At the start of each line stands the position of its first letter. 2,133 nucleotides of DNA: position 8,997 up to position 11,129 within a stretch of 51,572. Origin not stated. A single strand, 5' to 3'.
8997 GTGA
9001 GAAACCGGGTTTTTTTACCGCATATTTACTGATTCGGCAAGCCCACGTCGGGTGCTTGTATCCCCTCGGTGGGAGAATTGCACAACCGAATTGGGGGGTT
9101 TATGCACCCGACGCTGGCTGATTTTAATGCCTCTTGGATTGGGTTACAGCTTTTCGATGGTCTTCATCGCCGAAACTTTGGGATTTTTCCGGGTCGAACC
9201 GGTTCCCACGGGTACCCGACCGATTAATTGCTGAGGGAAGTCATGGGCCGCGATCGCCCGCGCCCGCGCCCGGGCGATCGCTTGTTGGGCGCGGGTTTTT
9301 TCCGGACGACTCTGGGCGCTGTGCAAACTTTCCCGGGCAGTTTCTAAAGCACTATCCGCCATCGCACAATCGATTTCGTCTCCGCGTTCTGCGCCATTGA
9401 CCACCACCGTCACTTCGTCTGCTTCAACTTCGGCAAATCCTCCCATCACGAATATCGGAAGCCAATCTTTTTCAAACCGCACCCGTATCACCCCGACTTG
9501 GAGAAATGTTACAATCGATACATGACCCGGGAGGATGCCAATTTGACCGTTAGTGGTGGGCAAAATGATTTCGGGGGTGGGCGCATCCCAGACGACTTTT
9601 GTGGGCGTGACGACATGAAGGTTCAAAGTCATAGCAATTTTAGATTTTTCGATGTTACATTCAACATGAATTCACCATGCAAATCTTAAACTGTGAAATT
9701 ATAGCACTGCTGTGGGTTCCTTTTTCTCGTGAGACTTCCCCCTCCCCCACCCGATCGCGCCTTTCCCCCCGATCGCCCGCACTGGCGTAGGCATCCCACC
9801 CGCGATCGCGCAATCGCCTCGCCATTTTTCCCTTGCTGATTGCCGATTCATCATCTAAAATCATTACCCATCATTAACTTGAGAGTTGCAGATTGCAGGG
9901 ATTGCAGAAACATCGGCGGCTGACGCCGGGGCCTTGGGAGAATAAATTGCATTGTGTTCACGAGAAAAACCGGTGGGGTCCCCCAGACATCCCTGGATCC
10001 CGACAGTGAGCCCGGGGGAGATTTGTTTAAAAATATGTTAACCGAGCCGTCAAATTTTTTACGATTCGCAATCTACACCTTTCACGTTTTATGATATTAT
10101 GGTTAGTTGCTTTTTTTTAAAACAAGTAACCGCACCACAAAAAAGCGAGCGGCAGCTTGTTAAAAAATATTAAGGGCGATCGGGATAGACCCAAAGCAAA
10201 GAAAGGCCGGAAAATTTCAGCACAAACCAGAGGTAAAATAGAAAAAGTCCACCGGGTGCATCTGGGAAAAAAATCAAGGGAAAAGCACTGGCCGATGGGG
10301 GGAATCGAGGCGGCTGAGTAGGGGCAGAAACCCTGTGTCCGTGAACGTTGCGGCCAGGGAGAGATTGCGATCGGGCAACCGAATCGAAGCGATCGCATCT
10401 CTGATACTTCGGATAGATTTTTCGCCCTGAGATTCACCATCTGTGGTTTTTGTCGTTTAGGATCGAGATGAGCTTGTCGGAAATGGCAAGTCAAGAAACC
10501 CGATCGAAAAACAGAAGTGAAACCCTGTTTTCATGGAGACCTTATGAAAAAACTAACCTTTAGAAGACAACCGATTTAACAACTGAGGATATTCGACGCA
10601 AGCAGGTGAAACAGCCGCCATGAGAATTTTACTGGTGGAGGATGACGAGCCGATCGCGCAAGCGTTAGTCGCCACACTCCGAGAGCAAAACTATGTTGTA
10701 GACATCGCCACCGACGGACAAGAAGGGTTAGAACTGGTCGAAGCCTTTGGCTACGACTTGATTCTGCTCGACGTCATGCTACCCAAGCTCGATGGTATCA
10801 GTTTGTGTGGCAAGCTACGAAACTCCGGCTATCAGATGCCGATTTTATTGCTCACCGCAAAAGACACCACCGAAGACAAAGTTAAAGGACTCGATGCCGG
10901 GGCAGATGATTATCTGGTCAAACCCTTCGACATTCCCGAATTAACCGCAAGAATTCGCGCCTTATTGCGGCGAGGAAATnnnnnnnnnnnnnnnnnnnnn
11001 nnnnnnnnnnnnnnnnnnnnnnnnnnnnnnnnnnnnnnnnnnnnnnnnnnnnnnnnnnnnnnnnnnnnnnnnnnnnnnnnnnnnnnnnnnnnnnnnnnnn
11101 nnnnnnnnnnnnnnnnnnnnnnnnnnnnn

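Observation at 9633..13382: Seven-module response regulator (REC-wHTH-pseudoREC-Hpt-REC-REC-GGDEF) behind a ~1-kb non-coding leader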

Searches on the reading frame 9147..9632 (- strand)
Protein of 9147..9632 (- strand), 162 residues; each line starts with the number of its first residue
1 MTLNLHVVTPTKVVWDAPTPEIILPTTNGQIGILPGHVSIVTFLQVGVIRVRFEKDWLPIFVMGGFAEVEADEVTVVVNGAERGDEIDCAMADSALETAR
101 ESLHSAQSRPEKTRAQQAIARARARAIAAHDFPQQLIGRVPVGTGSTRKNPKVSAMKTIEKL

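Call 3: search_protein_families(library=pfam, proteins=[window:9147-9632:-], max_evalue=0.1)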
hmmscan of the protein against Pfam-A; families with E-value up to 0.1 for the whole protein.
window:9147-9632:- (162 aa): 2 families
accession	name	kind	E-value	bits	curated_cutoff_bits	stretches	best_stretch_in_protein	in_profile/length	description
PF02823.21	ATP-synt_DE_N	-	1.7e-23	82.8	27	1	3-81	1-80/80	ATP synthase, Delta/Epsilon chain, beta-sandwich domain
PF00401.25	ATP-synt_DE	-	1.2e-05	25.9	24.6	1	85-125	1-42/47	ATP synthase, Delta/Epsilon chain, long alpha-helix domain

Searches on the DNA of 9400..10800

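Call 4: search_rna_families(source=window, start=9400, end=10800, threshold=evalue, max_evalue=10, show_alignments=3)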
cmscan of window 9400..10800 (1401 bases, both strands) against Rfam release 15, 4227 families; matches with E-value up to 10: 7.
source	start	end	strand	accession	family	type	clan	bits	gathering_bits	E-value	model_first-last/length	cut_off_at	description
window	10063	10136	-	RF03096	RAGATH-19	Gene; sRNA;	-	18.6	85.6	4.7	1-141/141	no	RAGATH-19 RNA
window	10145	10256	-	RF01956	NEAT1_2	Gene; lncRNA;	-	17.9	60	0.54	1-116/116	no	Nuclear enriched abundant transcript 1 conserved region 2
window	10021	10169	-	RF01439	S_pombe_snR36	Gene; snRNA; snoRNA; HACA-box;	CL00035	16.4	50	4.1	1-164/164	no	small nucleolar RNA snR36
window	10081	10149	-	RF04239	mir-4679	Gene; miRNA;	-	16.2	88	10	1-75/75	no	mir-4679 microRNA precursor family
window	10201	10297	+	RF01932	bxd_4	Gene; lncRNA;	-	15.4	40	7.3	1-106/106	no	Bithoraxoid conserved region 4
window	10263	10356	+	RF02158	NPPA-AS1_3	Gene; lncRNA;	-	14.5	55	2.2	1-108/108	no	NPPA antisense RNA 1 conserved region 3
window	10560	10591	+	RF03010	mcrA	Gene; sRNA;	-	12.2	57.6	4.3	1-51/51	no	mcrA RNA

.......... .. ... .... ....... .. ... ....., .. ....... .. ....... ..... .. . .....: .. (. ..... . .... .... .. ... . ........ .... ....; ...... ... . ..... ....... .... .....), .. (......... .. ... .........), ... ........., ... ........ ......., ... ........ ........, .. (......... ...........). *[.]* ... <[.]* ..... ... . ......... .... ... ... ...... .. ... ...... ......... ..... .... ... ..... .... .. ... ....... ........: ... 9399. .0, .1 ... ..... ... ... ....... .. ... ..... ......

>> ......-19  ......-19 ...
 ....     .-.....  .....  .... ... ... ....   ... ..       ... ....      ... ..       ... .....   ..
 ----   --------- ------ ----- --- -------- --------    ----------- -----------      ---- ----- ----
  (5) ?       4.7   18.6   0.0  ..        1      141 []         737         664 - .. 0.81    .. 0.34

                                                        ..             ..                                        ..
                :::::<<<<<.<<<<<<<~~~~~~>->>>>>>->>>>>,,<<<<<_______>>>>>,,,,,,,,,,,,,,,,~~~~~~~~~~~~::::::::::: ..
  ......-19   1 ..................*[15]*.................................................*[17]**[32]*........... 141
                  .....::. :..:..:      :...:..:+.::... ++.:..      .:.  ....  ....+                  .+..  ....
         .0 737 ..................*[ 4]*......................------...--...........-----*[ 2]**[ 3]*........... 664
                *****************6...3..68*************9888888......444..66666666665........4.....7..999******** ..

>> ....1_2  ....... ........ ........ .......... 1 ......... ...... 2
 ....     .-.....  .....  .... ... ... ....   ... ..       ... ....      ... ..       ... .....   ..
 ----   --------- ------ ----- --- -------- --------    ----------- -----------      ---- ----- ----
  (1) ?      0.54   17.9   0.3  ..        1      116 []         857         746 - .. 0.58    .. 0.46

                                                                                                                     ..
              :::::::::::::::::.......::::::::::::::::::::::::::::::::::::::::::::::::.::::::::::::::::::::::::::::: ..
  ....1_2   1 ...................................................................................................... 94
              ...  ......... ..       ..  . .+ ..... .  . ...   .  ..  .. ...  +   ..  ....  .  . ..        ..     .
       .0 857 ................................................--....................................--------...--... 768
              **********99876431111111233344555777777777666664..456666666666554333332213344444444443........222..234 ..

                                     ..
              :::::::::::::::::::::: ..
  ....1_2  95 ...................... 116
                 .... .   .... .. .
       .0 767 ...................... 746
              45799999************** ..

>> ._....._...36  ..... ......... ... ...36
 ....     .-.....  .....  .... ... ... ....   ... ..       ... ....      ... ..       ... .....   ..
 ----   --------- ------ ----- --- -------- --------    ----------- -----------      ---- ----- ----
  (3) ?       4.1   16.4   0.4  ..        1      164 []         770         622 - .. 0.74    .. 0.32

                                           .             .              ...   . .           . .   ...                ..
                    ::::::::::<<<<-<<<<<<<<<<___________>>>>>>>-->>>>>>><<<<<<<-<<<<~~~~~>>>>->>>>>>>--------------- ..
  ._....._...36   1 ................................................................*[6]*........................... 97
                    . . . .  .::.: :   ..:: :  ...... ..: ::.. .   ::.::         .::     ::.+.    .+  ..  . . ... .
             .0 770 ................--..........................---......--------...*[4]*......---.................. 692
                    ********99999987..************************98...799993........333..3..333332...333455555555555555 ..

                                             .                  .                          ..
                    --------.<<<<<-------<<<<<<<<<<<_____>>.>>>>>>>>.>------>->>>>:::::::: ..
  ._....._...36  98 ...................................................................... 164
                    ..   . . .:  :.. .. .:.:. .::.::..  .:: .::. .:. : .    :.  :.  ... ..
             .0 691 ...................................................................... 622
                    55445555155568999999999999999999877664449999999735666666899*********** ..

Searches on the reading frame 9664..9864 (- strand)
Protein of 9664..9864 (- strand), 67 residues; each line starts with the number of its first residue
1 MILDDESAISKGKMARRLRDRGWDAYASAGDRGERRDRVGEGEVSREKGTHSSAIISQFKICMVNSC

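Call 41: search_protein_families(library=pfam, proteins=[window:9664-9864:-], max_evalue=1)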
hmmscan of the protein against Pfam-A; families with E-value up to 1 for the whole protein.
window:9664-9864:- (67 aa): 0 families

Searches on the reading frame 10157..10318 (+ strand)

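Call 41: search_protein_families(library=pfam, proteins=[window:10157-10318:+], max_evalue=1)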
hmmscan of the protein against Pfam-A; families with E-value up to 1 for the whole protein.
window:10157-10318:+ (54 aa): 1 family
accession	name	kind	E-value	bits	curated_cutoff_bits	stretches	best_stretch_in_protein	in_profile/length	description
PF06210.16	DUF1003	-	0.3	11.7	27.4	1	1-33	55-87/103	Protein of unknown function (DUF1003)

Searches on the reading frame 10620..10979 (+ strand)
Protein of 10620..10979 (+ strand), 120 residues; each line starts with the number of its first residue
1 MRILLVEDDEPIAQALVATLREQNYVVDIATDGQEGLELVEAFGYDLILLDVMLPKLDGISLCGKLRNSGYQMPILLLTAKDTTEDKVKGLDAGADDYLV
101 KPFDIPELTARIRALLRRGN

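Call 7: search_protein_families(library=pfam, proteins=[window:10620-10979:+], max_evalue=1)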
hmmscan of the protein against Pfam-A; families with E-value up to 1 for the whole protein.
window:10620-10979:+ (120 aa): 5 families
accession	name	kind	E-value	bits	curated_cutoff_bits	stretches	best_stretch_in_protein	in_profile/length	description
PF00072.30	Response_reg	-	7.1e-33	113.5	30.2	1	3-113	1-111/111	Response regulator receiver domain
PF21695.3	GlnR_1st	-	0.00041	20.7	27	1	1-114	1-109/111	Transcription regulator GlnR, N-terminal domain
PF21714.3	KaiA_N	-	0.0083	16.7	27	1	3-88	3-87/125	Circadian clock protein KaiA, N-terminal domain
PF23198.2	PDE8A_N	-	0.013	15.9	29.6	1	3-85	12-97/147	PDE8A-like, N-terminal domain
PF03709.21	OKR_DC_1_N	-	0.044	14.5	29.3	1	14-86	7-77/111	Orn/Lys/Arg decarboxylase, N-terminal domain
